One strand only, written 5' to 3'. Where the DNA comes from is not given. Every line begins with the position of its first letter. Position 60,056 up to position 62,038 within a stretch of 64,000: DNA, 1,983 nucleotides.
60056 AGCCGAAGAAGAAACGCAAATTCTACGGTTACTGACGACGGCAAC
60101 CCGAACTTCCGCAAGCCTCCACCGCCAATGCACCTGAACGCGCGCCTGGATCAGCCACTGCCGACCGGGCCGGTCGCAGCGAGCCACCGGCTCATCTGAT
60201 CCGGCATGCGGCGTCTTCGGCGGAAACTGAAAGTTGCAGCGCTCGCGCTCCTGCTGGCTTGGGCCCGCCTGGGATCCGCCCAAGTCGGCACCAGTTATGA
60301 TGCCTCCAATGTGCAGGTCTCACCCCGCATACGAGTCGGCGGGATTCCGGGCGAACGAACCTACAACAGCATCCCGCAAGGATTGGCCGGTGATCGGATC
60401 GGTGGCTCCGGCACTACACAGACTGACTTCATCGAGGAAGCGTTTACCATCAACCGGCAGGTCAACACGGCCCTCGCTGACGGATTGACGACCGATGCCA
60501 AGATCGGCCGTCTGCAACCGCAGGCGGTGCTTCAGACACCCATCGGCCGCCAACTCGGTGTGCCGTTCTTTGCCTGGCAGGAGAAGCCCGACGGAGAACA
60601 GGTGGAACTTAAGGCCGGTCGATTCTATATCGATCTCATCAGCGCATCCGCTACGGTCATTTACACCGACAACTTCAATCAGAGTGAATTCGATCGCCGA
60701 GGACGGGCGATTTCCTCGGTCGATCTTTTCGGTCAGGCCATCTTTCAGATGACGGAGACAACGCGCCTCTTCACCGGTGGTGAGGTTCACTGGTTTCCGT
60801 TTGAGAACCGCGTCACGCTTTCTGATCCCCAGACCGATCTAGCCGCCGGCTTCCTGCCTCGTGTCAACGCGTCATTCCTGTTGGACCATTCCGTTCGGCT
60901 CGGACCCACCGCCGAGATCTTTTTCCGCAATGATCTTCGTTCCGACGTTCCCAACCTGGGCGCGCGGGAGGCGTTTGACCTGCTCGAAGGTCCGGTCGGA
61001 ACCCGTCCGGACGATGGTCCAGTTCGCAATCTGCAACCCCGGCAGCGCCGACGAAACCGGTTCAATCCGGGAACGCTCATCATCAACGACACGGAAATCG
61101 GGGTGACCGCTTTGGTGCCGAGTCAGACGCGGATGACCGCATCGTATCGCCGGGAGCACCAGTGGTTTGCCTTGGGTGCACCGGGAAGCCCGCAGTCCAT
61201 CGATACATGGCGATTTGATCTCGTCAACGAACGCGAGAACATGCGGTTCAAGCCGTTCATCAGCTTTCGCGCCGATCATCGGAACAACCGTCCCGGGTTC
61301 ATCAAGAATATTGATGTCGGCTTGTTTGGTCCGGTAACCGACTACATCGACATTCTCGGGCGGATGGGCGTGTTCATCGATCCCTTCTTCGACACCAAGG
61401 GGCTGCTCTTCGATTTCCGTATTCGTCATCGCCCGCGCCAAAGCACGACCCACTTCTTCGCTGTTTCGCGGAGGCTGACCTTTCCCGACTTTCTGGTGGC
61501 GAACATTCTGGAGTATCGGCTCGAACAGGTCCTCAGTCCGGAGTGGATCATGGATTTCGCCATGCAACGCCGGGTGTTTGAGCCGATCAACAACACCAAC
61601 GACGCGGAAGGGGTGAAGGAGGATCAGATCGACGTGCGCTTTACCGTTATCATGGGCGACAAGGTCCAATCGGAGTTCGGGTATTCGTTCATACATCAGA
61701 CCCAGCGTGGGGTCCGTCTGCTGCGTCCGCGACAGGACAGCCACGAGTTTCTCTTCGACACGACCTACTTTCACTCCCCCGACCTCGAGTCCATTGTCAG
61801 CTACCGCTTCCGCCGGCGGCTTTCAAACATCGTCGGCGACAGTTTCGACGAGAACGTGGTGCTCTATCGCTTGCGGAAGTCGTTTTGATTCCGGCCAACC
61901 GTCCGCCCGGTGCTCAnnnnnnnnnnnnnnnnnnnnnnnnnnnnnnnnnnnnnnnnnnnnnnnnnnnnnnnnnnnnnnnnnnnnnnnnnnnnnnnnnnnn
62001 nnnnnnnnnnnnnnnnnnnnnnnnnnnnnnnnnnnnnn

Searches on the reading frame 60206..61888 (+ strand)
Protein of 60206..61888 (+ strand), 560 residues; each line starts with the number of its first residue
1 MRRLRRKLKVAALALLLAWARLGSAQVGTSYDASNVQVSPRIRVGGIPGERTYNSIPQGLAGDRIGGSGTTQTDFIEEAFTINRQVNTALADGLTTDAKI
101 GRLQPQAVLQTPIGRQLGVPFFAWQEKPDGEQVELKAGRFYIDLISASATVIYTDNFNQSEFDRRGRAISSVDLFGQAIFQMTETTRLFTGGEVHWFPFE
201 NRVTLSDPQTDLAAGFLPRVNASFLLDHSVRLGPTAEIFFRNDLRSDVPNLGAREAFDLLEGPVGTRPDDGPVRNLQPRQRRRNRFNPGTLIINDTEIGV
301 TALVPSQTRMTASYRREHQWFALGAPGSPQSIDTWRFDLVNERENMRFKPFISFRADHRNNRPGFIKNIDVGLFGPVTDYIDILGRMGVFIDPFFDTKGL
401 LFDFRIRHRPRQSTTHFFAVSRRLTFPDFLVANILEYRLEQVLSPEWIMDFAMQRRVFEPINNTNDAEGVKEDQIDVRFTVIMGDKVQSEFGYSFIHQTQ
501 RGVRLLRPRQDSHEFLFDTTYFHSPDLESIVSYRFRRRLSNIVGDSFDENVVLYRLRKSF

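Call 52: find_encoding_contigs(protein=window:60206-61888:+, flank=10000, max_places=4)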
Protein window:60206-61888:+ (560 aa): 6 contigs read that carry it; 4 places shown.
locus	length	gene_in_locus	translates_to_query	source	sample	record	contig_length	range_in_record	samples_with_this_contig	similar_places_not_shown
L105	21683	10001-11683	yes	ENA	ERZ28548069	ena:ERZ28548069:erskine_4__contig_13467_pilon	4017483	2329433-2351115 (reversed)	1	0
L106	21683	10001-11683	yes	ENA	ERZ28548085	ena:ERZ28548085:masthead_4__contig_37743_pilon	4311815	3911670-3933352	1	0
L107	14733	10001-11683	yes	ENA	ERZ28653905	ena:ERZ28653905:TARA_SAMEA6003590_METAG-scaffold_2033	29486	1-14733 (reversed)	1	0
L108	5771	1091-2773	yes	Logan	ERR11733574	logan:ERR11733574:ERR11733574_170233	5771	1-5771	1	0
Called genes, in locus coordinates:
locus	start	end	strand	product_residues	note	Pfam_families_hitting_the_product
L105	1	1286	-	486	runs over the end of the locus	PF02696:SelO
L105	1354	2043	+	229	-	PF00884:Sulfatase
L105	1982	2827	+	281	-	PF00884:Sulfatase, PF16347:SGSH_C (weak), PF14707:Sulfatase_C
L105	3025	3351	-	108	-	PF00254:FKBP_C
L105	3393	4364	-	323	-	PF00532:Peripla_BP_1, PF13458:Peripla_BP_6, PF13407:Peripla_BP_4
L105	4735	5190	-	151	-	PF00586:AIRS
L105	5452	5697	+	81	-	PF21742:DUF6868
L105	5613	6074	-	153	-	PF11964:SpoIIAA-like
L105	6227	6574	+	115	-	-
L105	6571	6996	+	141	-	PF17827:PrmC_N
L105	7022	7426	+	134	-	PF01170:UPF0020 (faint), PF07669:Eco57I (weak)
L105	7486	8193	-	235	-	PF04264:YceI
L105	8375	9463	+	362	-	PF00154:RecA_N, PF08423:Rad51, PF06745:ATPase (weak), PF27531:MT3502_N (weak), PF01637:ATPase_2 (weak), PF21096:RecA_C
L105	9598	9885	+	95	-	PF13396:PLDc_N (weak)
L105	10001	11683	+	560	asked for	-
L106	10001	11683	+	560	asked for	-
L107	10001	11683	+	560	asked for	-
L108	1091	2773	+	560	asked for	-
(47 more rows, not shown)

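Call 62: search_protein_families(library=ncbifam, max_evalue=0.01, proteins=[window:60206-61888:+])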
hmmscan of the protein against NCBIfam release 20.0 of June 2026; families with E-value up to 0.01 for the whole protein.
window:60206-61888:+ (560 aa): 0 families
